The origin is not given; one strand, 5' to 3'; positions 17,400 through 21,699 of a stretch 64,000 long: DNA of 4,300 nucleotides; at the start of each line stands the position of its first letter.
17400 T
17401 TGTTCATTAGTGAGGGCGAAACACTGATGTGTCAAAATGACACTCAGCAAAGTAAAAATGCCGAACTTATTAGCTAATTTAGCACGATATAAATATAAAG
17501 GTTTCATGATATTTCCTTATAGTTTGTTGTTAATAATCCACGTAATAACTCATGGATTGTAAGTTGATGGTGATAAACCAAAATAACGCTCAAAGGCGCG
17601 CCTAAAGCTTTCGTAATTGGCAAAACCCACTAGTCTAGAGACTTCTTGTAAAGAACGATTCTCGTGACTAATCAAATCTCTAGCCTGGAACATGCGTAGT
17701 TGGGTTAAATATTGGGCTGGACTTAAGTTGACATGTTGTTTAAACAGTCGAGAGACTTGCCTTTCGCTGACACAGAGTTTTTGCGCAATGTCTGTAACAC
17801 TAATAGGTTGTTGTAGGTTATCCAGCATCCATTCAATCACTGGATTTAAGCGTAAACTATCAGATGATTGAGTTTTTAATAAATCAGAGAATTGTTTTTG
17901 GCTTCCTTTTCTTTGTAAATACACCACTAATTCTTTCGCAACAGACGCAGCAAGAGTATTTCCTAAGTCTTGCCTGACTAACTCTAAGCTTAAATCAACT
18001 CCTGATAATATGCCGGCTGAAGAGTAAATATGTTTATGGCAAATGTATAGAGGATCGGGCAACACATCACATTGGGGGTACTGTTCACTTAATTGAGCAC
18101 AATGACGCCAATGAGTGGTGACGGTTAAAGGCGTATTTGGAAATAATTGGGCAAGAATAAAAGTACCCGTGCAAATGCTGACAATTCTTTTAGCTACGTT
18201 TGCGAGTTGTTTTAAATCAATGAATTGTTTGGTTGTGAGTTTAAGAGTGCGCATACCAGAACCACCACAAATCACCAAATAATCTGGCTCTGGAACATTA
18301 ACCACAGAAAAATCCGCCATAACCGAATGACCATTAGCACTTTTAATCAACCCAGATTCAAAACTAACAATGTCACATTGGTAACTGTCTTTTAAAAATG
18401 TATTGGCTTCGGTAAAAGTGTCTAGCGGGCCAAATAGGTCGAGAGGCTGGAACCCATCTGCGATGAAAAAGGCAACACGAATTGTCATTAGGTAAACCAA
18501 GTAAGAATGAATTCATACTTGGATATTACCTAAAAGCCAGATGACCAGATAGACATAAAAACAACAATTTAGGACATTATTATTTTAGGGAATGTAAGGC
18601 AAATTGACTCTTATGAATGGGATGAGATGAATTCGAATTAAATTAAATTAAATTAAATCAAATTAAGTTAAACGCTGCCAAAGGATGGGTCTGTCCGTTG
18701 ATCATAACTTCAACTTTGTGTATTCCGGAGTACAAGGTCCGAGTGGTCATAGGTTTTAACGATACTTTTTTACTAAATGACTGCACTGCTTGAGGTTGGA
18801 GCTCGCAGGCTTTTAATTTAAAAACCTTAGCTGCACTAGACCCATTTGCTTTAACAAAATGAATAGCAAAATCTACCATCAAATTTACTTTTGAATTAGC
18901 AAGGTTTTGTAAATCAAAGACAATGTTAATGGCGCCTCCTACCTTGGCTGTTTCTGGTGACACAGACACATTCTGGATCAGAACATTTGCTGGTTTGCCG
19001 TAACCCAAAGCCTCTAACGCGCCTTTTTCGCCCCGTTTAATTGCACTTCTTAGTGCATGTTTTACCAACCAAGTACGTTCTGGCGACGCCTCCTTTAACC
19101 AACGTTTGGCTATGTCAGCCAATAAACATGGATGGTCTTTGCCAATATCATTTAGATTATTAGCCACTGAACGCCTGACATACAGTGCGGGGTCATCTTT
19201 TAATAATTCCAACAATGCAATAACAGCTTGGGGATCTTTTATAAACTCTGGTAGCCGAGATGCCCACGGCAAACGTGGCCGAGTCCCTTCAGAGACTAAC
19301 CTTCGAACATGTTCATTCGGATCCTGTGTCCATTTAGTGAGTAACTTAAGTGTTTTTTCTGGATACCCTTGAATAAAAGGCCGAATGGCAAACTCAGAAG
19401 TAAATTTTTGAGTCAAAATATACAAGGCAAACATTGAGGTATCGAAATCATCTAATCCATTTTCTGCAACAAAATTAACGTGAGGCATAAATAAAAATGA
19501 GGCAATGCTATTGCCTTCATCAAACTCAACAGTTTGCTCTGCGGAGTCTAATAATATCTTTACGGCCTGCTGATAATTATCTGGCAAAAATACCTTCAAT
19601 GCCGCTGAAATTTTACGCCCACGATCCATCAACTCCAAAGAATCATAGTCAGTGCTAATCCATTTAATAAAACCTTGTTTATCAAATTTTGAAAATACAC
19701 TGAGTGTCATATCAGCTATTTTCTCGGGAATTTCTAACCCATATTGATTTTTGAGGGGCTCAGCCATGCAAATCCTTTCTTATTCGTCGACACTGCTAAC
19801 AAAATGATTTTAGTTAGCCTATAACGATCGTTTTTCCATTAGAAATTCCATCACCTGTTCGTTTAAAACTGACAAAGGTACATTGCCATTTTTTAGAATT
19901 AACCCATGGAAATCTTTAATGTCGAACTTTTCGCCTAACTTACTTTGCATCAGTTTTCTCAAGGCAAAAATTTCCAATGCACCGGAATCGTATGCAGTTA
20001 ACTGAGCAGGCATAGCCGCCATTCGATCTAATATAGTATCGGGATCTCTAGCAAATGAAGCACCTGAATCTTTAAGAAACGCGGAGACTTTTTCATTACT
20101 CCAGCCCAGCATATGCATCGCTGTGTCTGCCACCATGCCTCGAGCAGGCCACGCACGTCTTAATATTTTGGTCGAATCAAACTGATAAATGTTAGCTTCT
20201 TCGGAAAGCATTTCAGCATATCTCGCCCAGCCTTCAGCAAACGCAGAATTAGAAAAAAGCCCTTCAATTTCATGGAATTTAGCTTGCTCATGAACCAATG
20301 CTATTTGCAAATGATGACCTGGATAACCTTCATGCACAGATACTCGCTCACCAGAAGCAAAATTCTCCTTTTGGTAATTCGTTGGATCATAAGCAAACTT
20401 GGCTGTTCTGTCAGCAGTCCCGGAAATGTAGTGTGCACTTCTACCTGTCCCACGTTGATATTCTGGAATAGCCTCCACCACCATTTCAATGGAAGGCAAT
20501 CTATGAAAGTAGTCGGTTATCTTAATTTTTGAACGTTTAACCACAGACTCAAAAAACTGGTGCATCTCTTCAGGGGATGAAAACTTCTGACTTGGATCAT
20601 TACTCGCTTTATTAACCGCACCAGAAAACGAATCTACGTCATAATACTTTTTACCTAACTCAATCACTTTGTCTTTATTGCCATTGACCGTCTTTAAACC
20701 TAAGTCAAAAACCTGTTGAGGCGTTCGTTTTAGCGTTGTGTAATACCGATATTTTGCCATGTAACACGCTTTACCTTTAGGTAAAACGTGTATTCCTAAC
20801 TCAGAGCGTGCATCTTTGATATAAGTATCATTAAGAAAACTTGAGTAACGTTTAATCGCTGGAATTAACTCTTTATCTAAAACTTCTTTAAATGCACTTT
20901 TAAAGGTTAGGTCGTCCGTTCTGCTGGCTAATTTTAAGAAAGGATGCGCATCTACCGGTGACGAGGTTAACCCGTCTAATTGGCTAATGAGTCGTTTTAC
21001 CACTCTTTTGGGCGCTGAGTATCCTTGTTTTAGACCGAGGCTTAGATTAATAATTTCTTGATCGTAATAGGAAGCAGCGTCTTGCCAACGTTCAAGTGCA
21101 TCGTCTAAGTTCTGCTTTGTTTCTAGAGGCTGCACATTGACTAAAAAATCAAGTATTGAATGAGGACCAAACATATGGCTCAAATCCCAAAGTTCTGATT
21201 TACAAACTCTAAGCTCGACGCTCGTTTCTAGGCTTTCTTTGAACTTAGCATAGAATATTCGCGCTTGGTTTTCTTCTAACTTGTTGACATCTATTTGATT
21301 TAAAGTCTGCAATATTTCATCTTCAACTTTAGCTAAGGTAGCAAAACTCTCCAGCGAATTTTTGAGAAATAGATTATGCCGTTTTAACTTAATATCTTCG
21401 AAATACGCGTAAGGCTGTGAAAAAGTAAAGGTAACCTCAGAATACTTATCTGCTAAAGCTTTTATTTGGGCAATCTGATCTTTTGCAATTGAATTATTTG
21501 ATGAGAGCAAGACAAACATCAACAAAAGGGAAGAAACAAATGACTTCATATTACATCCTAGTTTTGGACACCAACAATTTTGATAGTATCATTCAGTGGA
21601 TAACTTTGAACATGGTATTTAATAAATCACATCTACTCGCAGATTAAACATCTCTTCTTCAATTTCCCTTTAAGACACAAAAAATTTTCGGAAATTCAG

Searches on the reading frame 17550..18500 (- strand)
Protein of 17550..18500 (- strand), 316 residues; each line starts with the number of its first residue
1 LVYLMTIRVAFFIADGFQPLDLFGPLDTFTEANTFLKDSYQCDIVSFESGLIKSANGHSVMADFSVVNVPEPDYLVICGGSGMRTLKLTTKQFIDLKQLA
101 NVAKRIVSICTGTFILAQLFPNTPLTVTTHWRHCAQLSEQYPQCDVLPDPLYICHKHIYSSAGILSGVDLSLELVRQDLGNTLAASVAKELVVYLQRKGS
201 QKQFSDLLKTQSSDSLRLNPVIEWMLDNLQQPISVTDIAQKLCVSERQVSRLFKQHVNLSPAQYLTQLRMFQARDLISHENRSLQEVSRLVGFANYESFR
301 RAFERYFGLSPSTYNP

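Call 9: search_protein_families(library=pfam, proteins=[window:17550-18500:-], max_evalue=0.001)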
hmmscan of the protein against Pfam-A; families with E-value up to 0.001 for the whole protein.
window:17550-18500:- (316 aa): 4 families
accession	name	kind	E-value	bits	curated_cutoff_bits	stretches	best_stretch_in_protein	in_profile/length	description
PF12833.13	HTH_18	-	2.1e-23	82.8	33.6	1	238-314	1-77/80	Helix-turn-helix domain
PF00165.29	HTH_AraC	-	1.5e-18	66.9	26.6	2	225-266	1-42/42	Bacterial regulatory helix-turn-helix proteins, AraC family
PF01965.30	DJ-1_PfpI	-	3.4e-17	63.2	26.6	1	8-176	2-164/165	DJ-1/PfpI family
PF13542.12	HTH_Tnp_ISL3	-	5.4e-05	23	27.4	1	223-257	18-51/51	Helix-turn-helix domain of transposase family ISL3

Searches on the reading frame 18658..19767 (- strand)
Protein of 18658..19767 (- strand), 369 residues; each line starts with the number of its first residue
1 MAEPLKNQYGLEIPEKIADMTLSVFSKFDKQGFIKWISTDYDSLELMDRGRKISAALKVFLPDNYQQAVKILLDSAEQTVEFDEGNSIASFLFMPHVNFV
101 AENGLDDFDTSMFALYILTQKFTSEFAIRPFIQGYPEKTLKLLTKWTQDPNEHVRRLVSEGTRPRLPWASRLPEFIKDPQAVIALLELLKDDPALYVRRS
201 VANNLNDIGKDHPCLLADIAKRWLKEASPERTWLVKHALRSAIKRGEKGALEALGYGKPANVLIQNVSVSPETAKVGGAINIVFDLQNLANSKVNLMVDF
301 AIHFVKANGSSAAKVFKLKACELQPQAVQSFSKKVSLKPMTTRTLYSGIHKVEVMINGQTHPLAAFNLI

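Call 38: search_protein_families(library=pfam, proteins=[window:18658-19767:-], max_evalue=0.00001)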
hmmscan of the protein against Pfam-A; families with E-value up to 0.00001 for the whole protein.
window:18658-19767:- (369 aa): 1 family
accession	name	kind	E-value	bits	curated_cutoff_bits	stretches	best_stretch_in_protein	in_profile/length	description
PF13646.12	HEAT_2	-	1.1e-07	32.4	27.7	0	137-205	30-87/88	HEAT repeats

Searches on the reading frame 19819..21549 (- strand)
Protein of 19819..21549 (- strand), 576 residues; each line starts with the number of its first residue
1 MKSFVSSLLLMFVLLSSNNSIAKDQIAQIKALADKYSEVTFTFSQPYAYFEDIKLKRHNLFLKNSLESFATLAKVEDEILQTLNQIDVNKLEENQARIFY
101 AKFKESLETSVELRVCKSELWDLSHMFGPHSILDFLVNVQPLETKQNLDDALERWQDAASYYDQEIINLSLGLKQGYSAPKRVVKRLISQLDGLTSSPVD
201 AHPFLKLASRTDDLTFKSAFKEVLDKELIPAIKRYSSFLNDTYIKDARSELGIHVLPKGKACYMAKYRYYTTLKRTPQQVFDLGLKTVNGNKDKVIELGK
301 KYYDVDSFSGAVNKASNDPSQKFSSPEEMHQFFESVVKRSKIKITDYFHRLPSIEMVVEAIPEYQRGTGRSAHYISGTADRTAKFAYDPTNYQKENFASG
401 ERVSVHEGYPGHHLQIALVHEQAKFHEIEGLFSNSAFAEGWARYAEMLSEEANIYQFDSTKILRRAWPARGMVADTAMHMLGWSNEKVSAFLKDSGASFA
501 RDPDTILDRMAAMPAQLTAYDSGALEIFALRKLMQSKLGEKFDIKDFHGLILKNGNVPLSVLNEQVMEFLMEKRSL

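Call 38: search_protein_families(library=pfam, proteins=[window:19819-21549:-], max_evalue=0.00001)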
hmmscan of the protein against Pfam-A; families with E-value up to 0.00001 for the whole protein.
window:19819-21549:- (576 aa): 1 family
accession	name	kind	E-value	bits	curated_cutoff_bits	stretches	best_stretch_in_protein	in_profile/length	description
PF05960.17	DUF885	-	1.6e-97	328.8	32.4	1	65-566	20-532/532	Bacterial protein of unknown function (DUF885)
